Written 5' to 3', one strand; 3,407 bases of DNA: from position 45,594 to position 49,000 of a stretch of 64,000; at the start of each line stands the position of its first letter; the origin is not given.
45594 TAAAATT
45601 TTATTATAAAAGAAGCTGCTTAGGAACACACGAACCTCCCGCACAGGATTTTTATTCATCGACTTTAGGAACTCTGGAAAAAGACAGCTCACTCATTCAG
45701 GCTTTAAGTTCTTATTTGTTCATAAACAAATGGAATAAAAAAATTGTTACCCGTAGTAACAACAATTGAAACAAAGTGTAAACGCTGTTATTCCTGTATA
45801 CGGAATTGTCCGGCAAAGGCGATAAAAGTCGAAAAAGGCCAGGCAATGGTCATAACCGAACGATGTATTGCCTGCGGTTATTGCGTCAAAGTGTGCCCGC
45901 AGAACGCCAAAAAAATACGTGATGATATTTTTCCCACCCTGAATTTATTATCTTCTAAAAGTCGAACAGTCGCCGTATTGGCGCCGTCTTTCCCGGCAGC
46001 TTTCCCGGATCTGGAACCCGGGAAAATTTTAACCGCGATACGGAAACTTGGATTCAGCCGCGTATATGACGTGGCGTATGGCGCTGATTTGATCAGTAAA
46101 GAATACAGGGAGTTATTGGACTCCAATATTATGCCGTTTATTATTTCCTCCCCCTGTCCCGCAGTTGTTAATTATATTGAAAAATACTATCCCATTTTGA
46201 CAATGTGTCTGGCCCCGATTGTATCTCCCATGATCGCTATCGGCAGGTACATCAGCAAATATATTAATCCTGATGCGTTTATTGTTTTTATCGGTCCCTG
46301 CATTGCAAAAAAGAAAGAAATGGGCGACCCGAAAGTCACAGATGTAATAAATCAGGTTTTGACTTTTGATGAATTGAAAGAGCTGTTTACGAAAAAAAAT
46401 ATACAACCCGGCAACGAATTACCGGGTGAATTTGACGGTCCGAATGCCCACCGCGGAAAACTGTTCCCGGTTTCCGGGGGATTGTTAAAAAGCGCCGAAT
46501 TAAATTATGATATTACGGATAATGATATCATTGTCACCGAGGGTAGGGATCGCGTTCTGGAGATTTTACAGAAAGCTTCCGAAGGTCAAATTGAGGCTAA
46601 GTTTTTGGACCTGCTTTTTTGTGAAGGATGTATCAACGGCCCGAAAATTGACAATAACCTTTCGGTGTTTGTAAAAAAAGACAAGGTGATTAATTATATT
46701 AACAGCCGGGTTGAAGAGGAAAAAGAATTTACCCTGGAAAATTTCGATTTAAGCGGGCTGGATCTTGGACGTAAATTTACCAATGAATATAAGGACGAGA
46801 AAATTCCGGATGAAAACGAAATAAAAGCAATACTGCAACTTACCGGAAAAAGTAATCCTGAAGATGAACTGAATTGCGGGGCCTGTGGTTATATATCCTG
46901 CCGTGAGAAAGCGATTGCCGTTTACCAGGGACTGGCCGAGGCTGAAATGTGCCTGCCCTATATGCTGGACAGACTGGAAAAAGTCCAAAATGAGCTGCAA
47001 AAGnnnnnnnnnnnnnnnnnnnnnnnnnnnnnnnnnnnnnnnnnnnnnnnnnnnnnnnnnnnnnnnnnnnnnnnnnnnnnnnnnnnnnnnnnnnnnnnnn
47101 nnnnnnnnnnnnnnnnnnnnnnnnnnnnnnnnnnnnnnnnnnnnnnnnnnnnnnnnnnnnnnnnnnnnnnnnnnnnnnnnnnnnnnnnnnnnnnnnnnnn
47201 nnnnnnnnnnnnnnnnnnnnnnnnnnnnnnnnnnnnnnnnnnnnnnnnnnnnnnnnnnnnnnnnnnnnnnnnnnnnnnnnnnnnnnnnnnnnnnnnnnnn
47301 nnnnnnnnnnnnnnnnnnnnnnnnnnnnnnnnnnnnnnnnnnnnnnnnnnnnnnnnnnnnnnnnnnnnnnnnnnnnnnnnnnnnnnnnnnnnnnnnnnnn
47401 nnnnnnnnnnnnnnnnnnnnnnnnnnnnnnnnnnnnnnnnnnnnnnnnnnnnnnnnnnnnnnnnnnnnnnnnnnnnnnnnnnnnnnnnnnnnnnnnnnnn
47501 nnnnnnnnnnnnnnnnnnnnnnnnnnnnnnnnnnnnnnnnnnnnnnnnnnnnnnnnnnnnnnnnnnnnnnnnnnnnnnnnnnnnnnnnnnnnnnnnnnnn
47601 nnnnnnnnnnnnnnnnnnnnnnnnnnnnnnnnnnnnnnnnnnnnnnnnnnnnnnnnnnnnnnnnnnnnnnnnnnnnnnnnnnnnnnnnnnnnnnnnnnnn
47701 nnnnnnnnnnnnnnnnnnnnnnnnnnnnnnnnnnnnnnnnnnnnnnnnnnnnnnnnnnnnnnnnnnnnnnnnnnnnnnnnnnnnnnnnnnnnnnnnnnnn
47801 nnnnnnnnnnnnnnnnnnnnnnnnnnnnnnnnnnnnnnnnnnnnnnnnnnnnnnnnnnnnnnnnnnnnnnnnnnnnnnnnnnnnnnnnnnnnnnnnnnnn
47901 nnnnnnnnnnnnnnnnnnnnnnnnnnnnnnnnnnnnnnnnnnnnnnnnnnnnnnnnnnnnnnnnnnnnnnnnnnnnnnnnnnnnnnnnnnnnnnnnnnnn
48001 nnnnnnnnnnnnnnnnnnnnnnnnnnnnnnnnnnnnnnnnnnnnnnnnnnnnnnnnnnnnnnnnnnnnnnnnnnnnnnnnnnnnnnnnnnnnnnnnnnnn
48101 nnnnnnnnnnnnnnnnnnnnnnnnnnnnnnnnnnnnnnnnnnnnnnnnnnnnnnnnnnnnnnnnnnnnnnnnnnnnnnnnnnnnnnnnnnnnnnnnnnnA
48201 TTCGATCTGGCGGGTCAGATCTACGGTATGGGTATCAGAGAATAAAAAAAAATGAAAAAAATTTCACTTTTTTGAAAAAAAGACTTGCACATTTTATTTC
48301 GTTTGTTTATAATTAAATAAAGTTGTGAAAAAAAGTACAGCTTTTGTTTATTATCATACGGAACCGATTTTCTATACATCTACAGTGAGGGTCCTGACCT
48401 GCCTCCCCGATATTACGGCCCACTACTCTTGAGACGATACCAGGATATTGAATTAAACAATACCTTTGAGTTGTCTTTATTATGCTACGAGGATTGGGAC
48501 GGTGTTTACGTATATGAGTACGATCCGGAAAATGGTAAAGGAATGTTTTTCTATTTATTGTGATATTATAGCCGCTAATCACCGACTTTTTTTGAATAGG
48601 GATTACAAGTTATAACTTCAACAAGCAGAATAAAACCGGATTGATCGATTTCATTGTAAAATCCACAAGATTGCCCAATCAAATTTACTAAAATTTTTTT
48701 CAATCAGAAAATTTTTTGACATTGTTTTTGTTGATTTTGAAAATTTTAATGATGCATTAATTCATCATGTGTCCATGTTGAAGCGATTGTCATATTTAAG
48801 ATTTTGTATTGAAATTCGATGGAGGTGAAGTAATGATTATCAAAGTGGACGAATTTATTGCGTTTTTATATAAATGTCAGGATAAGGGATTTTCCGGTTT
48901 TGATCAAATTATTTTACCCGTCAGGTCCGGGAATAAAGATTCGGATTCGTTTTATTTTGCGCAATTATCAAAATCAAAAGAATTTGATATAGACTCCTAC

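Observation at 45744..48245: H2-sensor candidate: HydS-type [FeFe]-hydrogenase domain with a variant L1 motif, fused directly to a histidine kinase and placed upstream of a [NiFe] hydrogenase operon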

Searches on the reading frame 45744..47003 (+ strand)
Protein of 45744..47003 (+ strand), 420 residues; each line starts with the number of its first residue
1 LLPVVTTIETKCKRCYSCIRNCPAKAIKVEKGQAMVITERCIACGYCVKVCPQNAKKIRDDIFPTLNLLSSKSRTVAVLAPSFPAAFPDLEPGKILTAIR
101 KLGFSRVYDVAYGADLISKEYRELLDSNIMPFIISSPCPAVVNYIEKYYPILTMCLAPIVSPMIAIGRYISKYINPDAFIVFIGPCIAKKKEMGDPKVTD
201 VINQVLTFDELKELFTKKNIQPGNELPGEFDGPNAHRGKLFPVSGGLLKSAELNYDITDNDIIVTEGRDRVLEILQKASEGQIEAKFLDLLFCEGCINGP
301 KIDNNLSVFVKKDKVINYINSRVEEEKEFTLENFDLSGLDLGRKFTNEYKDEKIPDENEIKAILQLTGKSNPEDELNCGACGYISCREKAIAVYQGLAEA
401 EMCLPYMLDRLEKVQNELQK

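Call 7: search_solved_structures(query=window:45744-47003:+, max_evalue=0.001, show_alignments=5)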
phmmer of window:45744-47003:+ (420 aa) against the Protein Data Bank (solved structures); distinct sequences matched with E-value up to 0.001: 69 (the best 60 are shown).
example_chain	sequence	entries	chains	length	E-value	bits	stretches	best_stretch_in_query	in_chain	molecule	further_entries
7qv7_D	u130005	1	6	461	7.9e-25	90.7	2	79-251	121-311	Hydrogen dependent carbon dioxide reductase subunit HydA2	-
7p5h_A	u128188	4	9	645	3.6e-24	88.6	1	36-258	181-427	Fe-hydrogenase, subunit alpha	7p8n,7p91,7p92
8a6t_A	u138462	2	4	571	3.3e-22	82.1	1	37-252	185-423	Electron bifurcating hydrogenase subunit HydA1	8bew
9gnk_A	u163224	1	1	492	4.3e-22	81.7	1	5-251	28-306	Periplasmic [Fe] hydrogenase large subunit,Periplasmic [Fe] hydrogenase small subunit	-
8bj7_A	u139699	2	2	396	4.8e-22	81.6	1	5-251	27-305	Periplasmic [Fe] hydrogenase large subunit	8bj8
8rxj_A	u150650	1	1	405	5.2e-22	81.5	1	5-251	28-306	Periplasmic [Fe] hydrogenase large subunit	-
8ru6_B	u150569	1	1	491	8.2e-22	80.8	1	5-251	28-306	Periplasmic [Fe] hydrogenase large subunit,CpI,Periplasmic [Fe] hydrogenase small subunit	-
9r9v_A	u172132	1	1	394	8.8e-22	80.7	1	5-251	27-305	Periplasmic [Fe] hydrogenase large subunit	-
6sg2_AAA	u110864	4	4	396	8.8e-22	80.7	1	5-251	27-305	Periplasmic [Fe] hydrogenase large subunit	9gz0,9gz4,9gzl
9hpx_A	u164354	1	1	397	8.9e-22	80.7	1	5-251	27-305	Periplasmic [Fe] hydrogenase large subunit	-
8rtg_A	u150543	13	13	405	9.5e-22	80.6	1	5-251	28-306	Periplasmic [Fe] hydrogenase large subunit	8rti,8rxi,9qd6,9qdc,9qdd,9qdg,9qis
1e08_A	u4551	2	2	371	9.7e-22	80.5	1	8-251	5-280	[FE]-HYDROGENASE (LARGE SUBUNIT) | PERIPLASMIC [FE] HYDROGENASE LARGE SUBUNIT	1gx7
1hfe_L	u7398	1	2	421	9.9e-22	80.5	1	5-251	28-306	PROTEIN (FE-ONLY HYDROGENASE (E.C.1.18.99.1) (LARGER SUBUNIT))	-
9gbu_A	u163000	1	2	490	1.2e-21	80.2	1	5-251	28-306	Periplasmic [Fe] hydrogenase large subunit,Periplasmic [Fe] hydrogenase small subunit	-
8ryh_A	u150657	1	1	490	1.7e-21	79.8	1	5-251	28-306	Periplasmic [Fe] hydrogenase large subunit,Periplasmic [Fe] hydrogenase small subunit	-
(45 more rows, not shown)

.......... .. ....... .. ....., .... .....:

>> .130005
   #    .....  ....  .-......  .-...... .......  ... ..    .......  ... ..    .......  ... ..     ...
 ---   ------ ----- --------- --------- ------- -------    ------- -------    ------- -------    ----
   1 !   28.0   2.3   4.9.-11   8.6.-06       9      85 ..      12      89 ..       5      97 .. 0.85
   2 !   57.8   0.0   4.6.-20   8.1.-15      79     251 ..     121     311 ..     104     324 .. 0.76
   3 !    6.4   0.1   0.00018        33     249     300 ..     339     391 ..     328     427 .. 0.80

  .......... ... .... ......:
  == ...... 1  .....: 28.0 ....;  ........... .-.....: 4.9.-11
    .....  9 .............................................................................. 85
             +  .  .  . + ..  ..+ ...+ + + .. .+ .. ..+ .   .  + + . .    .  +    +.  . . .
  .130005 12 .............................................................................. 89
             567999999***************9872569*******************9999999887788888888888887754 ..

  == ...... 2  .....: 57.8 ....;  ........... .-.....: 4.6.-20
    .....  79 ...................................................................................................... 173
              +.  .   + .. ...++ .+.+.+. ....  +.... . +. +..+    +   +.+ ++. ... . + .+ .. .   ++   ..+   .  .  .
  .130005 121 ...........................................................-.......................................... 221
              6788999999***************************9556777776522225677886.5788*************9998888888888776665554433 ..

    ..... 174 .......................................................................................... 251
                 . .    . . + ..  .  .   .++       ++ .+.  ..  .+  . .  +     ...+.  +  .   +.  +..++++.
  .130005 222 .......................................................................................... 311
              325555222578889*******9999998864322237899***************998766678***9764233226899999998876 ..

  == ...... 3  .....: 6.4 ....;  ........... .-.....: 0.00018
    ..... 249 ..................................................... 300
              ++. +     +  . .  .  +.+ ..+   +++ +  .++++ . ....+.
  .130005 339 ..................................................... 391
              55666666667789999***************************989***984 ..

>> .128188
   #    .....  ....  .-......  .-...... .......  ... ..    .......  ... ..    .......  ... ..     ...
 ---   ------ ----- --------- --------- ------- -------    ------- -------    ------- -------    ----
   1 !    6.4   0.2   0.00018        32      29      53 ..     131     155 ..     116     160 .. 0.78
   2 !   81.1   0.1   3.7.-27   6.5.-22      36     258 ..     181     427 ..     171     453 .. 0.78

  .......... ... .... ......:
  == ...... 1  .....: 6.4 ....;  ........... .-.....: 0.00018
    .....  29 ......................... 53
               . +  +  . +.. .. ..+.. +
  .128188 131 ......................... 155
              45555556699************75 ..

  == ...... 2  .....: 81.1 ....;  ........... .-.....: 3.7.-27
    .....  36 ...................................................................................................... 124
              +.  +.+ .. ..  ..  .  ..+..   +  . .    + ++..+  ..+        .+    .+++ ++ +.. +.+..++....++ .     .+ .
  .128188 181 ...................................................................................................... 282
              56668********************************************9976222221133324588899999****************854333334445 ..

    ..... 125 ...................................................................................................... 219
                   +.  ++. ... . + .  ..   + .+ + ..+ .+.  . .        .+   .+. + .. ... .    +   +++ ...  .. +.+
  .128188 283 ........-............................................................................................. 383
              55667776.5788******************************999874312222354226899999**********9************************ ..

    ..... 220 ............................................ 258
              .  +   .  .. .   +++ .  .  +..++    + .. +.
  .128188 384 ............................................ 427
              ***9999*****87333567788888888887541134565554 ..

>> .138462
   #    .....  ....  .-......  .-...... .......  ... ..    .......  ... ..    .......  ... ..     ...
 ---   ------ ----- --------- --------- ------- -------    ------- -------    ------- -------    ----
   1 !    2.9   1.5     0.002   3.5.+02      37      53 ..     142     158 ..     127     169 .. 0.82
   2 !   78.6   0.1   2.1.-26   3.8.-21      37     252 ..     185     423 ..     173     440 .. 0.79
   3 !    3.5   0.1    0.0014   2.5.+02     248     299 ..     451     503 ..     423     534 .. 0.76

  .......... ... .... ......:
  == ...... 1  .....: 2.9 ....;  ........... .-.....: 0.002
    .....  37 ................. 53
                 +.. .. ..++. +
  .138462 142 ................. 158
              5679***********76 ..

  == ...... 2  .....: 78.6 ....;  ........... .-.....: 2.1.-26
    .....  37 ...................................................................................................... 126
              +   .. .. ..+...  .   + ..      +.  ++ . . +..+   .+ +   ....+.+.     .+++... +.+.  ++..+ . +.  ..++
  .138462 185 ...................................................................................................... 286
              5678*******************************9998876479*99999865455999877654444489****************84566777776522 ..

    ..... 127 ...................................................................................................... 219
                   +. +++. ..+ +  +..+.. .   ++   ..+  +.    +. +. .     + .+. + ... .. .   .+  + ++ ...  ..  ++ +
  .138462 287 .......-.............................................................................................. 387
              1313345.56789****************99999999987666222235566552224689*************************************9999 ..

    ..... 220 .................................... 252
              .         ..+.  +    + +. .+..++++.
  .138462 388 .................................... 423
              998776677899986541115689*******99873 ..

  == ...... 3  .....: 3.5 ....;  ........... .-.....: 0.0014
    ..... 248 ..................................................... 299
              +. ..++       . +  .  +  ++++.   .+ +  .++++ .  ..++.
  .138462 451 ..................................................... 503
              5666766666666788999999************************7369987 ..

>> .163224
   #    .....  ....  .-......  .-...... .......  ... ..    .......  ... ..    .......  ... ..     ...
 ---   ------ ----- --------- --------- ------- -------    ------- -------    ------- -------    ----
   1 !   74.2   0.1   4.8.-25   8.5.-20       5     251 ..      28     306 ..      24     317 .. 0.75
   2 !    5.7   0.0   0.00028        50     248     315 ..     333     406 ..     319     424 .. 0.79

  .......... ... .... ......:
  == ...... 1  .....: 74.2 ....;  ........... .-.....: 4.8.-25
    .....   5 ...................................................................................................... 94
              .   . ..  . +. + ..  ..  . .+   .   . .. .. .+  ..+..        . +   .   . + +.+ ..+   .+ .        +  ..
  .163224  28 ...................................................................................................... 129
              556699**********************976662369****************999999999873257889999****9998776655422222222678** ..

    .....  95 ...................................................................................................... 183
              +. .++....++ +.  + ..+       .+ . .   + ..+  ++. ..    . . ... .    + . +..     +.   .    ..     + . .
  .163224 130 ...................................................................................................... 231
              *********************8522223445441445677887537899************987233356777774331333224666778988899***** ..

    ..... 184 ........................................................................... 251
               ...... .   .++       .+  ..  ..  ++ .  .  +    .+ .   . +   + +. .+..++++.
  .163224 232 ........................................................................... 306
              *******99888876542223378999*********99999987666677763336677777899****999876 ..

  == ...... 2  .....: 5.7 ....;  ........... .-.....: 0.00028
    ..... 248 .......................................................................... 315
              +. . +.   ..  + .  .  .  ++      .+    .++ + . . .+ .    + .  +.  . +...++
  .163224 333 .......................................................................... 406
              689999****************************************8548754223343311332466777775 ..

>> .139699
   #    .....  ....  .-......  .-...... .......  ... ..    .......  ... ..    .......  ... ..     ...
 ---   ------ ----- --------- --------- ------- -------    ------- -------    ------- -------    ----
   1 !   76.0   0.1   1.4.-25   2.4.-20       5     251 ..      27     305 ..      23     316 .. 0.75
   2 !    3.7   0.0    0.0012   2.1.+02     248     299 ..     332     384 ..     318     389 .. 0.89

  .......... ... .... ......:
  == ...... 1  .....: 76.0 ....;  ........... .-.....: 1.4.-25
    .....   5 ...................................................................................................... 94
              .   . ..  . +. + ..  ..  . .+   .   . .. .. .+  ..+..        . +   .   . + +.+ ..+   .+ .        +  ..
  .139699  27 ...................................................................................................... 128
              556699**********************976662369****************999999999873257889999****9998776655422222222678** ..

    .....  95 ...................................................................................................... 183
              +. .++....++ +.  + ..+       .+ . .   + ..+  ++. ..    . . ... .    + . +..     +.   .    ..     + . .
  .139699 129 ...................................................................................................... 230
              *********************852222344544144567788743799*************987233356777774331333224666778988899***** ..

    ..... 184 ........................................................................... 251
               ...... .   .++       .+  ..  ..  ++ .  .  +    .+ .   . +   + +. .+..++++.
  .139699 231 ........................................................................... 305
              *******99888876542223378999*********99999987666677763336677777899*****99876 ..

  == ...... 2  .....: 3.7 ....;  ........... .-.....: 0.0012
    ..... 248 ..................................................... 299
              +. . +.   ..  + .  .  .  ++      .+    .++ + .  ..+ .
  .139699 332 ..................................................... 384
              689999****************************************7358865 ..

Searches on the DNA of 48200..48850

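Call 42: search_rna_families(source=window, start=48200, end=48850, threshold=evalue, max_evalue=10, show_alignments=3)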
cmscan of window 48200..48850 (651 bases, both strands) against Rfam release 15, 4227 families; matches with E-value up to 10: 7.
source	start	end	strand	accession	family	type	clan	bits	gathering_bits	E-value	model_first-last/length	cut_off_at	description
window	48243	48296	+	RF00150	SNORD42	Gene; snRNA; snoRNA; CD-box;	-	19.5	39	2.5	1-68/68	no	Small nucleolar RNA SNORD42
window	48672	48756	-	RF04205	MIR2606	Gene; miRNA;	-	18.8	139.7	5.3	39-127/165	no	MIR2606 microRNA precursor family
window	48334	48390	-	RF01300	snoU49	Gene; snRNA; snoRNA; CD-box;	CL00062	18.5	35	0.62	1-65/65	no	Small nucleolar RNA U49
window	48634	48708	-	RF01429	snoR130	Gene; snRNA; snoRNA; CD-box;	-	16.6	40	3.4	1-122/122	no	small nucleolar RNA snoR130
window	48283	48334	+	RF03731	mir-7371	Gene; miRNA;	-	16.6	62.6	6.2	1-59/59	no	mir-7371 microRNA precursor family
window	48749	48776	-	RF00280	SNORD51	Gene; snRNA; snoRNA; CD-box;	CL00054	16.6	50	7.3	1-79/79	no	Small nucleolar RNA SNORD51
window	48335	48362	-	RF00287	SNORD44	Gene; snRNA; snoRNA; CD-box;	CL00060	13.4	40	8.2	1-61/61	no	Small nucleolar RNA SNORD44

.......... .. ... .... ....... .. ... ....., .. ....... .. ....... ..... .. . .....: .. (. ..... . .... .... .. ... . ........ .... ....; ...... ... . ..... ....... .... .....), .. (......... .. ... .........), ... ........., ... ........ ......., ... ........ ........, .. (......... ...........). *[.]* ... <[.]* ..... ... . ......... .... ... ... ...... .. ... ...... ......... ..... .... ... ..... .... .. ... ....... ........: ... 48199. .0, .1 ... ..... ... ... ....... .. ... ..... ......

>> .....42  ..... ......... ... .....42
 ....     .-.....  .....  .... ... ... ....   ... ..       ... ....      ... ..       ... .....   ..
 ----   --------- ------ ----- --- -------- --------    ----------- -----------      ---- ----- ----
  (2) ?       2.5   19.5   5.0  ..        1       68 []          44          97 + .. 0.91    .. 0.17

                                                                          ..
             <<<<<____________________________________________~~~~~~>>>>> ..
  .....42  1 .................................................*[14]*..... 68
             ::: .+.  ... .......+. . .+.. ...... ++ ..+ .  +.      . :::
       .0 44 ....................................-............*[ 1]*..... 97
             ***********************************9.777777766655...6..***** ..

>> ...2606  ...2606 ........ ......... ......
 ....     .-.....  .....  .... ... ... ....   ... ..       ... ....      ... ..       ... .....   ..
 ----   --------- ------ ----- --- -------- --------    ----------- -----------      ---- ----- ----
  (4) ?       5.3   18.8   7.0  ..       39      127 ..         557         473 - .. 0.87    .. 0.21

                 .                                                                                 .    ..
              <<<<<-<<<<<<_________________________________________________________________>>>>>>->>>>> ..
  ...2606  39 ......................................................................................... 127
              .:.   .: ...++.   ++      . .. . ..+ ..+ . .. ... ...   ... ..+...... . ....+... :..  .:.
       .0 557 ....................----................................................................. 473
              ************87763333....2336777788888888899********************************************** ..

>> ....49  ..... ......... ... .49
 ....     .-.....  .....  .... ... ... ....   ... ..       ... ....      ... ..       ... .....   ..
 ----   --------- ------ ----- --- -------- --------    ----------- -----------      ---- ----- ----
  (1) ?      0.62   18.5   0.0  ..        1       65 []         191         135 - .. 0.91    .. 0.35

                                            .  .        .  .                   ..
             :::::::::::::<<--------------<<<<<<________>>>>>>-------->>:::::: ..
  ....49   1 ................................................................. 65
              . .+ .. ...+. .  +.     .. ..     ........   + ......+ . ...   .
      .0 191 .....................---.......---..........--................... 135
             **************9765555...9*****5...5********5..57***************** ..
